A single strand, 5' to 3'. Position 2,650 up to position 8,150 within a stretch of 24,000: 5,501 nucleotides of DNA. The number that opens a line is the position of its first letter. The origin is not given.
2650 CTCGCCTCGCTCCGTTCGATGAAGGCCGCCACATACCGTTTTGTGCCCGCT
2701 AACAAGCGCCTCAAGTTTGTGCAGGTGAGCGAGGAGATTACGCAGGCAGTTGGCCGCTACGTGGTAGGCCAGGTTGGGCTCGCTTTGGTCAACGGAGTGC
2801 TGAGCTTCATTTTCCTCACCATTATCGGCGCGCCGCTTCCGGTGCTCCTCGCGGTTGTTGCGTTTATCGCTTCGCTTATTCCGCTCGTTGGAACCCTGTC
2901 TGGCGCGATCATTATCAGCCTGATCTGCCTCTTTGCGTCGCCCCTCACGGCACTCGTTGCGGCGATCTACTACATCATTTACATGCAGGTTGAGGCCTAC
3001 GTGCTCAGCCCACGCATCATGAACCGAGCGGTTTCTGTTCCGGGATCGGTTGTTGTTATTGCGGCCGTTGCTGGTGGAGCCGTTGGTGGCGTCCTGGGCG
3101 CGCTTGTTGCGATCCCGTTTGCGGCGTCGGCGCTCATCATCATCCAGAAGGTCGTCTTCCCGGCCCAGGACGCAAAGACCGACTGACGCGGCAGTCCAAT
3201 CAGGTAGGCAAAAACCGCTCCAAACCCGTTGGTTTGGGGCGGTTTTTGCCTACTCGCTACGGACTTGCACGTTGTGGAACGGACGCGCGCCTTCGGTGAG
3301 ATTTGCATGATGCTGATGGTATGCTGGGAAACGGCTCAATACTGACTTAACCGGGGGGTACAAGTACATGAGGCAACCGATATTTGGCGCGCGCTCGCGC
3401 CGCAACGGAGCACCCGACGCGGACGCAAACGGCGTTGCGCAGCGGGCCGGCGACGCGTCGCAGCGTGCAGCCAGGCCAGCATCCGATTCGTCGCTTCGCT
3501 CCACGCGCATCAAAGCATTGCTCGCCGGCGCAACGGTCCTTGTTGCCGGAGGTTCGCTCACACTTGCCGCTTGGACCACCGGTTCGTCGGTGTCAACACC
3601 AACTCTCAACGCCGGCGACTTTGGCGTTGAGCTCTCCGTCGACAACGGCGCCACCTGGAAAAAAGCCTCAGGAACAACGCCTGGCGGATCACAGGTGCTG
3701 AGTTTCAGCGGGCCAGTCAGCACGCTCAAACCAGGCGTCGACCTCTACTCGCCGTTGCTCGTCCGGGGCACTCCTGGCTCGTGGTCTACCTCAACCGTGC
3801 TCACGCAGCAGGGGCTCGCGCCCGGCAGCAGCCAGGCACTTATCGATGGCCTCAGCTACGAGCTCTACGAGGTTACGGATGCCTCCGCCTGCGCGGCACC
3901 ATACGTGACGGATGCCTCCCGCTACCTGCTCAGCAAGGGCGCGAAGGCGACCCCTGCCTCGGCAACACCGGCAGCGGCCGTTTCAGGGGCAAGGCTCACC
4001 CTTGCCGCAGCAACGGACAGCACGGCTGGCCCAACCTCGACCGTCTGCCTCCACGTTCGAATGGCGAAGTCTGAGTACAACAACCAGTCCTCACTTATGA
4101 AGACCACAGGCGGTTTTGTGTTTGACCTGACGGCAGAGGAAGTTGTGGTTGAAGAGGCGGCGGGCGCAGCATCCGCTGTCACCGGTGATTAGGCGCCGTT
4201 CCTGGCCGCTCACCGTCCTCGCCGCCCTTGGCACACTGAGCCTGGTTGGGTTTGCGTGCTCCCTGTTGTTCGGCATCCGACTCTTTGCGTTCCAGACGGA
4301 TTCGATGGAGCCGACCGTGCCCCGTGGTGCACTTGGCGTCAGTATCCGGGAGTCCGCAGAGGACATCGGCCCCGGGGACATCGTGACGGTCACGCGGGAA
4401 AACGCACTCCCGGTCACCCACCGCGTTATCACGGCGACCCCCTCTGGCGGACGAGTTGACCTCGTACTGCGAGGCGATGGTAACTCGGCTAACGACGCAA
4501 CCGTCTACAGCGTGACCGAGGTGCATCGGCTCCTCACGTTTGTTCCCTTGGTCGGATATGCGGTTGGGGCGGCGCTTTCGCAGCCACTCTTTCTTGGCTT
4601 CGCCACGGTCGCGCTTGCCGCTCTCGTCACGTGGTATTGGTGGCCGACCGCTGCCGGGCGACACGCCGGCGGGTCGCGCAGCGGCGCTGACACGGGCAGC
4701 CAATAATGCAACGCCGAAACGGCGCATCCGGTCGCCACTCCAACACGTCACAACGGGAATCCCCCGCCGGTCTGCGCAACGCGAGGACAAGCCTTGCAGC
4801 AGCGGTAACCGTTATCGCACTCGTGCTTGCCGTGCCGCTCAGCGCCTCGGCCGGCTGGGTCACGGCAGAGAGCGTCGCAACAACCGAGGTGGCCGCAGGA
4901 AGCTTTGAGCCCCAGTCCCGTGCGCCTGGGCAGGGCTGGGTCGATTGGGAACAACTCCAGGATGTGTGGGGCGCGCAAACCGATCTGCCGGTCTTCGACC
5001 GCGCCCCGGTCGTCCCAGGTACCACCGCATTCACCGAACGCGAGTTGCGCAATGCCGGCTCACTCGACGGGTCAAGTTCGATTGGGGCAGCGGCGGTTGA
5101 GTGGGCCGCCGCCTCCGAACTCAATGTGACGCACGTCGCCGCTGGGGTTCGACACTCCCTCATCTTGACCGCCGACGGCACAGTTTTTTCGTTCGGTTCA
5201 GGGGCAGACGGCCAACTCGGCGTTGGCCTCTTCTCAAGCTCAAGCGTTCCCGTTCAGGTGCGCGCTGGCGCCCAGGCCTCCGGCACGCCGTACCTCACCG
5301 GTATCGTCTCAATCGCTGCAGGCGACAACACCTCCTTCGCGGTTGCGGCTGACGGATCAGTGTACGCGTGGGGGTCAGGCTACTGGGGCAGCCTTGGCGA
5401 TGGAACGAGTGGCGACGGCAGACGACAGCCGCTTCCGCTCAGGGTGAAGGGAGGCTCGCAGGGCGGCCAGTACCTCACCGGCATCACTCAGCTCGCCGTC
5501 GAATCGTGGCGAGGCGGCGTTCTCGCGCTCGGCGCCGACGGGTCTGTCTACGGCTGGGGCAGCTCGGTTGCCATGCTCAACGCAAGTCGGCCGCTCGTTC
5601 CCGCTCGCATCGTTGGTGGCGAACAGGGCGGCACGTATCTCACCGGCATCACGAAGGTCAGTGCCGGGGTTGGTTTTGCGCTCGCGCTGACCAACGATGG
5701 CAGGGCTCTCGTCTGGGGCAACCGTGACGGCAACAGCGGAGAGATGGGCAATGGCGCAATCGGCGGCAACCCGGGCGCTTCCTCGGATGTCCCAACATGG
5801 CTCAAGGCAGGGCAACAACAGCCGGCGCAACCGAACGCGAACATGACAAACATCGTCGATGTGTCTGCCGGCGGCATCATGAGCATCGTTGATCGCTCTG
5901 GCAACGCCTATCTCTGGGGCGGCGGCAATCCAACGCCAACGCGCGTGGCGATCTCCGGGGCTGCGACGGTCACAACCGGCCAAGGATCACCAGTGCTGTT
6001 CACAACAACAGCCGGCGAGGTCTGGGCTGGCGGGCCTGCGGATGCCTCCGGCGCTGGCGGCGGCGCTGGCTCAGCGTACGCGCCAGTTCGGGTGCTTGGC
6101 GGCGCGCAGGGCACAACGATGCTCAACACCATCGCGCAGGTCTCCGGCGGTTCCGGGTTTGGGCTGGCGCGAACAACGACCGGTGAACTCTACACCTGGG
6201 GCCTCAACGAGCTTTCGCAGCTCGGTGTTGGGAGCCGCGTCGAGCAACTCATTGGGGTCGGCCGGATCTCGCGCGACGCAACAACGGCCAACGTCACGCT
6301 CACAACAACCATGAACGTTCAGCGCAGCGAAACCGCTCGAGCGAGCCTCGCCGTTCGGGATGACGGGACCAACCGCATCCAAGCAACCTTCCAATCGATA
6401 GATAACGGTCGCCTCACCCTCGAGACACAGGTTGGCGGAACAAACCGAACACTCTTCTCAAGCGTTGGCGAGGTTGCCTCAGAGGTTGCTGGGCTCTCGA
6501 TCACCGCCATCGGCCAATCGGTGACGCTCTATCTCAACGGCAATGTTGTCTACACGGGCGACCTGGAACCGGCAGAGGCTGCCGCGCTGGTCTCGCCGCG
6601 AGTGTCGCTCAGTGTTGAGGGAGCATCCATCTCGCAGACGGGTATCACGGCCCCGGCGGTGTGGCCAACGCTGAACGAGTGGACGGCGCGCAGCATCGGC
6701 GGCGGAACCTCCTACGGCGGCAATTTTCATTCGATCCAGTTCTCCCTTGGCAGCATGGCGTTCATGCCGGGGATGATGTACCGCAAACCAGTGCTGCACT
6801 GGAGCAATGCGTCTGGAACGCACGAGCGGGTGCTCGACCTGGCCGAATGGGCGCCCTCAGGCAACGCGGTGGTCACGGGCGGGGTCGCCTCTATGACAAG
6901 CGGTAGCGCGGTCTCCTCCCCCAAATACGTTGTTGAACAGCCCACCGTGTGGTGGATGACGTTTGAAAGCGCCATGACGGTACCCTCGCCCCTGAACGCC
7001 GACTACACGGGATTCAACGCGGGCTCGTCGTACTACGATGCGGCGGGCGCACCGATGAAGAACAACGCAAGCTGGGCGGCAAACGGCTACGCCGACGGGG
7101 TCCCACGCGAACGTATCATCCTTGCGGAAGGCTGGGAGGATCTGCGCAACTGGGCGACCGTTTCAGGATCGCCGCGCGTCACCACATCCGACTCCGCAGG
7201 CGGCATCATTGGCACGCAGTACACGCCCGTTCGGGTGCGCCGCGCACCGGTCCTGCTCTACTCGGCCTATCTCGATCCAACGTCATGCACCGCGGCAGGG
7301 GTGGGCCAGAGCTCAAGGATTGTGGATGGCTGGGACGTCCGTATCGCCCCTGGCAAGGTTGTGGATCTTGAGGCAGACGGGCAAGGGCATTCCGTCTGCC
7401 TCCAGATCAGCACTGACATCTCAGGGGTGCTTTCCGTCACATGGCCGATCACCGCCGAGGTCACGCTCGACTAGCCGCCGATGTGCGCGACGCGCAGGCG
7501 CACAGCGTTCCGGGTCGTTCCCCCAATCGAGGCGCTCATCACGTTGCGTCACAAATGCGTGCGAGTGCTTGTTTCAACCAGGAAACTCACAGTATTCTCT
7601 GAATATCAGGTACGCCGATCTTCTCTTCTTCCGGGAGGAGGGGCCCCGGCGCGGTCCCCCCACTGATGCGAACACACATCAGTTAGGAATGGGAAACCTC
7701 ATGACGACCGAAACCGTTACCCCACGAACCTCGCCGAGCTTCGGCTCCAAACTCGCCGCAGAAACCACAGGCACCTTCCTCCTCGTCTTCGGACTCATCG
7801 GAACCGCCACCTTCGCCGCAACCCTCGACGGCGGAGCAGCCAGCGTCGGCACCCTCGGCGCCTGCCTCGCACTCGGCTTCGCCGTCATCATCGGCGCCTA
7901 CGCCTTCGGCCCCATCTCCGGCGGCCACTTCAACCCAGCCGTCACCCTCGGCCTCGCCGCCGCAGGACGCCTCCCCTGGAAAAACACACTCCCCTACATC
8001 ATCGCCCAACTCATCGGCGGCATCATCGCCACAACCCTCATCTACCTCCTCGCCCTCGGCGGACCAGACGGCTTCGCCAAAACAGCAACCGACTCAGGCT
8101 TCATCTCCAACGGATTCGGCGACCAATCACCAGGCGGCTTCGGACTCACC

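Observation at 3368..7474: Translationally coupled SipW-type signal peptidase cassette with two dedicated cargo proteins (TasA-like candidate plus giant RCC1 protein)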

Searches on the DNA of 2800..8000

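Call 82: search_rna_families(source=window, start=2800, end=8000, threshold=gathering)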
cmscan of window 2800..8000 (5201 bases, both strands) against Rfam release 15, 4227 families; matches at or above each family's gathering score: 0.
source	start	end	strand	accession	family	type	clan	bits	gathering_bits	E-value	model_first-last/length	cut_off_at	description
